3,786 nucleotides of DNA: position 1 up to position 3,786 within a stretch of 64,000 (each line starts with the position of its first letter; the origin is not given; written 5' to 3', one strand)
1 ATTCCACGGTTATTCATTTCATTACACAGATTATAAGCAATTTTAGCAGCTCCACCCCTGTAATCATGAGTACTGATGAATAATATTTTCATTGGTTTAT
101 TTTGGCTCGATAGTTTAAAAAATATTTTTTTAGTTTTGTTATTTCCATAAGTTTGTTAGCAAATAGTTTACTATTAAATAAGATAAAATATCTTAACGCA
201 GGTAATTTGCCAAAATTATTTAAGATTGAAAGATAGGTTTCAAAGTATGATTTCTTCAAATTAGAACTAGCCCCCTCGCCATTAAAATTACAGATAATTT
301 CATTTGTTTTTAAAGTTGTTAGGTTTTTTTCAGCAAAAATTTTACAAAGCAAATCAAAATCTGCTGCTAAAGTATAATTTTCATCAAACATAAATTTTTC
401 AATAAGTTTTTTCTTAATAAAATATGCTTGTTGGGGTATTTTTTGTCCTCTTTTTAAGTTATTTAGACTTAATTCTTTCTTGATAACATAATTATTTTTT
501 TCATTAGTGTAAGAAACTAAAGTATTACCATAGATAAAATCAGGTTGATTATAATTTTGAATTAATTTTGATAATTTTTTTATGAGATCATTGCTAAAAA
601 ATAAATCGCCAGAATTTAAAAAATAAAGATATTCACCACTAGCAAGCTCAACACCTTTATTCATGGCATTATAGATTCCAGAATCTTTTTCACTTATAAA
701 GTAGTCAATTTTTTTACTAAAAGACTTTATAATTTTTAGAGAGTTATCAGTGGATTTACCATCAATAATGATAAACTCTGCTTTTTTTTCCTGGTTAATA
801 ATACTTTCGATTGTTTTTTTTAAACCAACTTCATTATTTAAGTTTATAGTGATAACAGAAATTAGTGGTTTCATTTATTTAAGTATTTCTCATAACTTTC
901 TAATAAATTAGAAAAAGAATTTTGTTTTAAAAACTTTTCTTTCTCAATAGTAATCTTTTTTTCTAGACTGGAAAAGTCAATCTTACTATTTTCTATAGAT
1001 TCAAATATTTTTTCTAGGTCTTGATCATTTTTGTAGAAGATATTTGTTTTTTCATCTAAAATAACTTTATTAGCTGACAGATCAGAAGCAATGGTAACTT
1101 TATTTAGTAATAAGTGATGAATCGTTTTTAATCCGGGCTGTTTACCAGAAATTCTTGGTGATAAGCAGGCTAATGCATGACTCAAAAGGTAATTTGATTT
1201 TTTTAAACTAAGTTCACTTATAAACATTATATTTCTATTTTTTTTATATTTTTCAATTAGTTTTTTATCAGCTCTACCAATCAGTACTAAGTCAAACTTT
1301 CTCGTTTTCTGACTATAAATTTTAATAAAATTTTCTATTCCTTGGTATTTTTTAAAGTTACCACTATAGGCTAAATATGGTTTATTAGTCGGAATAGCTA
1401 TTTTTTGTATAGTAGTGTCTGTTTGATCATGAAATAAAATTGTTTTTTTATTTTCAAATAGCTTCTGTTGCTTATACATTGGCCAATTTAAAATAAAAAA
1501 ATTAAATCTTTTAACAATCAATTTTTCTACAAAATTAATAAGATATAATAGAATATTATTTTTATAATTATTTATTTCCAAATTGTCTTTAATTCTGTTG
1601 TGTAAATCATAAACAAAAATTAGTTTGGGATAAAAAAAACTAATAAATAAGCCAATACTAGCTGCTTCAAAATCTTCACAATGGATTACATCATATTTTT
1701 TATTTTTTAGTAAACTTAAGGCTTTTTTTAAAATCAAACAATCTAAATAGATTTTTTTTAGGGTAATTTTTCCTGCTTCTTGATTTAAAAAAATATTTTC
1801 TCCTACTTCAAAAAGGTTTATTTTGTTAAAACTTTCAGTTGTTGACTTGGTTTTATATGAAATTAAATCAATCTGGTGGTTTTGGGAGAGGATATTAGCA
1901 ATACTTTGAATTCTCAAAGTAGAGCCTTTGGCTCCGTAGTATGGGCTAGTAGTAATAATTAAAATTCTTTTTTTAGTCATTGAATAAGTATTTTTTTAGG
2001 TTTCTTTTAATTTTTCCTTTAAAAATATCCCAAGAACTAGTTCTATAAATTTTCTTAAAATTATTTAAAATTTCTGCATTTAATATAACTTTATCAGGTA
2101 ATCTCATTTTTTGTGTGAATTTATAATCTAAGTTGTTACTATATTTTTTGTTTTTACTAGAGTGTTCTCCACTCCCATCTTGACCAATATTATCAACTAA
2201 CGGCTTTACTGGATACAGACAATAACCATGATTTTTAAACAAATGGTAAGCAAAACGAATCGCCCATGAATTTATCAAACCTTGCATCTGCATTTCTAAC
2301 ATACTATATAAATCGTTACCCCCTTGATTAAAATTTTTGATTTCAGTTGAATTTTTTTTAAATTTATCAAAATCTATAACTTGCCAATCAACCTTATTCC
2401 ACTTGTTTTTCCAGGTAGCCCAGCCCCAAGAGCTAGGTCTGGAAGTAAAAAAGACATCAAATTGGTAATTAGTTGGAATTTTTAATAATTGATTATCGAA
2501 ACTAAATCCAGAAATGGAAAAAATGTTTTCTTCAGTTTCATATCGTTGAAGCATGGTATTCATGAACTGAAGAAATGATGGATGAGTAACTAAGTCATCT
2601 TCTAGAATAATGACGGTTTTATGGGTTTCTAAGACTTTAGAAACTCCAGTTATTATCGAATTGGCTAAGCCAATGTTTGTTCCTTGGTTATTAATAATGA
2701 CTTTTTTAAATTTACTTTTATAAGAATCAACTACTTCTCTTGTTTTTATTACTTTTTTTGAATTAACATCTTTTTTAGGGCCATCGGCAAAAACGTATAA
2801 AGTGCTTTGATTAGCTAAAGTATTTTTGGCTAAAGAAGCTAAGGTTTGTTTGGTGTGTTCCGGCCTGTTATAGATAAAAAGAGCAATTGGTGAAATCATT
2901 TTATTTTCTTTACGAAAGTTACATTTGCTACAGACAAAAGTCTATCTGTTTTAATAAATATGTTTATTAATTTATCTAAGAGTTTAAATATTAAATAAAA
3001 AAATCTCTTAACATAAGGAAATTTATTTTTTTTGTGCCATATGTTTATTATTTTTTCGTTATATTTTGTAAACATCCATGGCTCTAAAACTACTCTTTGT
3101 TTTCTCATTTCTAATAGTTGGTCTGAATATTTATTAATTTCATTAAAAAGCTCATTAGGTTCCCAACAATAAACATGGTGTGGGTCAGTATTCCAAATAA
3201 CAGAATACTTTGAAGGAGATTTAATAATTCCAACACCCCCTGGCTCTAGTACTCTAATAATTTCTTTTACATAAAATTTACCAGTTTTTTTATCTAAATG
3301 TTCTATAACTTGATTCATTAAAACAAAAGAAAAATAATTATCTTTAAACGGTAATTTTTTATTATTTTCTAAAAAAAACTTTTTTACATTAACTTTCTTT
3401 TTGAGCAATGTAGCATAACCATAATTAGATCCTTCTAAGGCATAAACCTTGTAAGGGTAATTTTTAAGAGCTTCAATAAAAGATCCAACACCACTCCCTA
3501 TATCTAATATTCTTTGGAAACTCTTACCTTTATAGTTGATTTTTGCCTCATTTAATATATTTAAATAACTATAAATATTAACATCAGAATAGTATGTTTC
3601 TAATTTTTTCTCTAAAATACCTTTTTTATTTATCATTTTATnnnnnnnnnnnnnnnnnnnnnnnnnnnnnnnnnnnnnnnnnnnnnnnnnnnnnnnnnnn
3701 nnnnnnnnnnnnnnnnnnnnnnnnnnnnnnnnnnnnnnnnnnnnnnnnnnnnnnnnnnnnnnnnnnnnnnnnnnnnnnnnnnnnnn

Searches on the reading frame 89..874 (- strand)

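Call 5: search_protein_families(library=pfam, proteins=[window:89-874:-], max_evalue=0.01)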
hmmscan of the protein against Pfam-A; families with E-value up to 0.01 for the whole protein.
window:89-874:- (261 aa): 2 families
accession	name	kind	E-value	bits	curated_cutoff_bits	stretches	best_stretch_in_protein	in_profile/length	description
PF00535.33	Glycos_transf_2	-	1.1e-21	77.9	23.3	1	6-142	1-141/168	Glycosyl transferase family 2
PF10111.15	Glyco_tranf_2_2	-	4.8e-10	39.8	27.3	1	18-115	15-116/276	Glycosyltransferase like family 2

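Call 6: search_protein_families(library=ncbifam, proteins=[window:89-874:-], max_evalue=0.01)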
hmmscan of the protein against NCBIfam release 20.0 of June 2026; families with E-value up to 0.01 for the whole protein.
window:89-874:- (261 aa): 15 families
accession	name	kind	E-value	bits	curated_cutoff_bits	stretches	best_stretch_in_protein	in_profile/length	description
TIGR04009.1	wcaE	equivalog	6.1e-25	87.9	369.2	1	4-204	2-202/248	colanic acid biosynthesis glycosyltransferase WcaE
NF047683.1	TeichurnBiosyTuaG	equivalog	3.5e-14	53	400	1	2-108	5-115/252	teichuronic acid biosynthesis protein TuaG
TIGR04283.1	glyco_like_mftF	equivalog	4.4e-14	52.6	182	1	5-190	1-180/221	TIGR04283 family arsenosugar biosynthesis glycosyltransferase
NF007482.0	PRK10073.1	equivalog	6.3e-14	51.7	423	1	2-126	5-130/334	glycosyltransferase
NF050050.1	ProtGlycPglI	equivalog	1.6e-11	44.1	500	1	3-158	2-154/306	GalNAc(5)-diNAcBac-PP-undecaprenol beta-1,3-glucosyltransferase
NF053739.1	GlytfEpsEBac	equivalog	1e-10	41.1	450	1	3-128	1-129/265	glycosyltransferase EpsE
TIGR03937.1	PgaC_IcaA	equivalog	4.9e-07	29.1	422.3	1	3-101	45-146/407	poly-beta-1,6-N-acetyl-D-glucosamine synthase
TIGR04195.1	S_glycosyl_SunS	equivalog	6.5e-07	28.5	350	1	3-108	57-161/421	SunS family peptide S-glycosyltransferase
NF038302.1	EPS_HpsE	equivalog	4e-06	26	300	1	12-128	10-134/307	hormogonium polysaccharide biosynthesis glycosyltransferase HpsE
NF007453.0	PRK10018.1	equivalog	8e-06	25.7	382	1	2-223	5-238/280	colanic acid biosynthesis glycosyltransferase WcaA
TIGR01556.1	rhamnosyltran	subfamily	0.00014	21.1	200.55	1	18-134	10-127/281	rhamnosyltransferase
NF041394.1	GtaseAglG_Halo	equivalog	0.00062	19.1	440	1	17-114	17-113/304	glucosyl-dolichyl phosphate glucuronosyltransferase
TIGR04182.1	glyco_TIGR04182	equivalog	0.0022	17.5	325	1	19-123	12-114/293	S-layer glycoprotein N-glycosyltransferase AglJ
NF038299.1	EPS_HpsN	equivalog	0.0051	15.8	425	1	3-109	1-110/317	hormogonium polysaccharide biosynthesis glycosyltransferase HpsN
NF050819.1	PolSacchBiosHfsG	equivalog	0.0055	15.9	500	1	23-158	30-173/302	polysaccharide biosynthesis protein HfsG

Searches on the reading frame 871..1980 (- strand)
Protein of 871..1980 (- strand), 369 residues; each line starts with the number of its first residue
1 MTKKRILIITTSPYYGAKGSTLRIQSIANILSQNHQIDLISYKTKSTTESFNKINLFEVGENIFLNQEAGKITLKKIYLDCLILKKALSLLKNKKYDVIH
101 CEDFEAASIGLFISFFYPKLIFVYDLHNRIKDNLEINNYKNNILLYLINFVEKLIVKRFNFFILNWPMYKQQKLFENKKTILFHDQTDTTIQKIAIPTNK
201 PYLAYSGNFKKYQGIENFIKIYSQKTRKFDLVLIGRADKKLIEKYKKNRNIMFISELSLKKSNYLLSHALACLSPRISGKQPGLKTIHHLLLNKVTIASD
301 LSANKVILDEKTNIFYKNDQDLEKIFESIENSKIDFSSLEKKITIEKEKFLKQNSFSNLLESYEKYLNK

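Call 5: search_protein_families(library=pfam, proteins=[window:871-1980:-], max_evalue=0.01)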
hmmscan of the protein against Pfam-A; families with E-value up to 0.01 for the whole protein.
window:871-1980:- (369 aa): 3 families
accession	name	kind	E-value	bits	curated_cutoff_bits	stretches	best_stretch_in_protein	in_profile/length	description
PF00534.26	Glycos_transf_1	-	1.5e-09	38.1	26.4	1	188-333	3-159/172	Glycosyl transferases group 1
PF13692.12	Glyco_trans_1_4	-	8.4e-06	26.5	27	1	201-329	2-136/142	Glycosyl transferases group 1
PF13439.12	Glyco_transf_4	-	0.00077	20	28.5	1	35-163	20-138/170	Glycosyltransferase Family 4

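Call 6: search_protein_families(library=ncbifam, proteins=[window:871-1980:-], max_evalue=0.01)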
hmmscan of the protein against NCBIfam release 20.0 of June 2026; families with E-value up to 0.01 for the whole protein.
window:871-1980:- (369 aa): 3 families
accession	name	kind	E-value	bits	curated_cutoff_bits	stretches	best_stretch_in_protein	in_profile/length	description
NF007640.0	PRK10307.1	subfamily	0.00014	20.9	276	1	184-269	213-303/411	WcaI family glycosyltransferase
TIGR02095.1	glgA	subfamily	0.00033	19.4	328.45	0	38-117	73-151/477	glycogen/starch synthase, ADP-glucose type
TIGR04007.1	wcaI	equivalog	0.0016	17.2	800.45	1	186-262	217-295/407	colanic acid biosynthesis glycosyltransferase WcaI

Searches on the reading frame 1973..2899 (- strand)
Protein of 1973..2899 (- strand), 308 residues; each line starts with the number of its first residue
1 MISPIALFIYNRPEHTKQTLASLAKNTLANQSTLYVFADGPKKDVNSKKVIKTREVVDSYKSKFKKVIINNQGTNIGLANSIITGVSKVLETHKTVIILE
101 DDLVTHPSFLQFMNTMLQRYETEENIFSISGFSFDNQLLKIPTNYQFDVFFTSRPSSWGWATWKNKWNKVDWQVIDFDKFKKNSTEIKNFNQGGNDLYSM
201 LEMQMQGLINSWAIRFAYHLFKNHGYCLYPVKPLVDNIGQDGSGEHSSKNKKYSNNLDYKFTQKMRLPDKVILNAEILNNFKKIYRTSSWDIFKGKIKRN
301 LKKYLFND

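Call 5: search_protein_families(library=pfam, proteins=[window:1973-2899:-], max_evalue=0.01)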
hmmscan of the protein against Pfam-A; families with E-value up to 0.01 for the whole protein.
window:1973-2899:- (308 aa): 2 families
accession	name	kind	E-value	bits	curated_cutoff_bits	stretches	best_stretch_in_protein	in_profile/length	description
PF00535.33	Glycos_transf_2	-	2.6e-05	24.7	23.3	1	9-144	6-130/168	Glycosyl transferase family 2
PF13641.12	Glyco_tranf_2_3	-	0.0064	17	27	1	10-118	10-112/230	Glycosyltransferase like family 2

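Call 6: search_protein_families(library=ncbifam, proteins=[window:1973-2899:-], max_evalue=0.01)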
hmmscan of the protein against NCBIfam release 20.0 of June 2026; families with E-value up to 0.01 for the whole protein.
window:1973-2899:- (308 aa): 2 families
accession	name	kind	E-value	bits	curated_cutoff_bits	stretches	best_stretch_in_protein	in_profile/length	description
NF041875.1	EPS_EpsD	equivalog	5e-05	22.9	370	1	9-142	7-126/325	exopolysaccharide biosynthesis glycosyltransferase EpsD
TIGR01556.1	rhamnosyltran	subfamily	0.0092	15.2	200.55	0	61-136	41-115/281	rhamnosyltransferase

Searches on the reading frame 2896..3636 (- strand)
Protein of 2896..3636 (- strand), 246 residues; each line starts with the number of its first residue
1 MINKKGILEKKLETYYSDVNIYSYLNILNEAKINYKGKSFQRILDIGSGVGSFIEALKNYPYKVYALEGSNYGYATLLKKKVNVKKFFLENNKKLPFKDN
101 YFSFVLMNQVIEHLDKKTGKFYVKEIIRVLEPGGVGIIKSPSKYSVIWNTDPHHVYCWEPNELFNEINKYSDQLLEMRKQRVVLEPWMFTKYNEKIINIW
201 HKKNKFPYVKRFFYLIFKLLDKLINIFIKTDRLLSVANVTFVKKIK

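Call 5: search_protein_families(library=pfam, proteins=[window:2896-3636:-], max_evalue=0.01)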
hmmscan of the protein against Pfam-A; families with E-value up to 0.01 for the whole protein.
window:2896-3636:- (246 aa): 9 families
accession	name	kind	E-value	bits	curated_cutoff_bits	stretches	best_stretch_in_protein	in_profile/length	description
PF08241.18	Methyltransf_11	-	1.5e-15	58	21.2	1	44-137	1-94/95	Methyltransferase domain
PF13649.12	Methyltransf_25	-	4.9e-11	43.6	27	1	43-134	1-97/97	Methyltransferase domain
PF13489.12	Methyltransf_23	-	1.8e-10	41.2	27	1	37-165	20-143/164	Methyltransferase domain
PF08242.18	Methyltransf_12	-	2.8e-06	28.4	30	1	44-135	1-97/98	Methyltransferase domain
PF13847.12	Methyltransf_31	-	2.3e-05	24.6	27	1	42-147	6-119/145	Methyltransferase domain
PF07021.18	MetW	-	0.00022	21.4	21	1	41-129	15-101/193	Methionine biosynthesis protein MetW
PF05219.18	DREV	-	0.0018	17.9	26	1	36-86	91-141/265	DREV methyltransferase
PF03141.22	Methyltransf_29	-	0.0026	16.9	23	1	22-161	99-224/506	Putative S-adenosyl-L-methionine-dependent methyltransferase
PF17217.9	UPA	-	0.0055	16.8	27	1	59-113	19-73/140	UPA domain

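Call 6: search_protein_families(library=ncbifam, proteins=[window:2896-3636:-], max_evalue=0.01)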
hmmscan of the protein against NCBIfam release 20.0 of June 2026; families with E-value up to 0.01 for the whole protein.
window:2896-3636:- (246 aa): 21 families
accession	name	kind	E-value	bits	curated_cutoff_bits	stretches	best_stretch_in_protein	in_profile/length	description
NF045667.1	MTase_DVU1556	equivalog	2.5e-08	33.6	155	1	40-135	23-116/213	DVU_1556 family methyltransferase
TIGR02072.1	BioC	equivalog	6.4e-07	29.4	184.95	1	35-144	29-138/244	malonyl-ACP O-methyltransferase BioC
NF040539.1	AST_met_ArsM_2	exception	6.6e-07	29.4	240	1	36-138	53-163/262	putative arsinothricin biosynthesis methyltransferase ArsM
TIGR01983.1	UbiG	equivalog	5.9e-06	25.8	102.95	1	31-138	41-151/228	bifunctional 2-polyprenyl-6-hydroxyphenol methylase/3-demethylubiquinol 3-O-methyltransferase UbiG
TIGR01934.1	MenG_MenH_UbiE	subfamily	6.1e-06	25.7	158.35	1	39-156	39-159/223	ubiquinone/menaquinone biosynthesis methyltransferase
TIGR02081.1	metW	equivalog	1.9e-05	24.3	189.5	1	41-129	15-101/194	methionine biosynthesis protein MetW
NF041536.1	ArsM_DUF2284_UU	exception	6.2e-05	21.5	575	1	85-135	129-177/459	arsenite methyltransferase/DUF2284 domain selenoprotein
NF008686.0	PRK11705.1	equivalog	0.00011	21.3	400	1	40-203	168-327/383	cyclopropane fatty acyl phospholipid synthase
NF043040.1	corrin_prot_MT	hypoth_equivalog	0.00019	20.9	180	1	7-138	7-147/216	corrinoid protein-associated methyltransferase CpaM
NF001240.0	PRK00216.1-1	equivalog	0.00024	20.3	378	1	77-143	108-173/251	bifunctional demethylmenaquinone methyltransferase/2-methoxy-6-polyprenyl-1,4-benzoquinol methylase UbiE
NF041537.1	ArsM_AhpD_UU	exception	0.00031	19.6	510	1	78-137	122-179/345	arsenite methyltransferase/AhpD domain selenoprotein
TIGR04371.1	methyltran_NanM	subfamily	0.00045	19.8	44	1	23-63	133-174/273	putative sugar O-methyltransferase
NF001241.0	PRK00216.1-2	equivalog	0.0012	18.5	327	1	38-143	50-152/231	demethylmenaquinone methyltransferase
NF041255.1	mycofact_MftM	equivalog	0.0012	18.3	200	1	41-129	141-232/289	mycofactocin oligosaccharide methyltransferase MftM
NF045825.1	FAmtase_mtf2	equivalog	0.0017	17.6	400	1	42-135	61-155/248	fatty-acid O-methyltransferase Mtf2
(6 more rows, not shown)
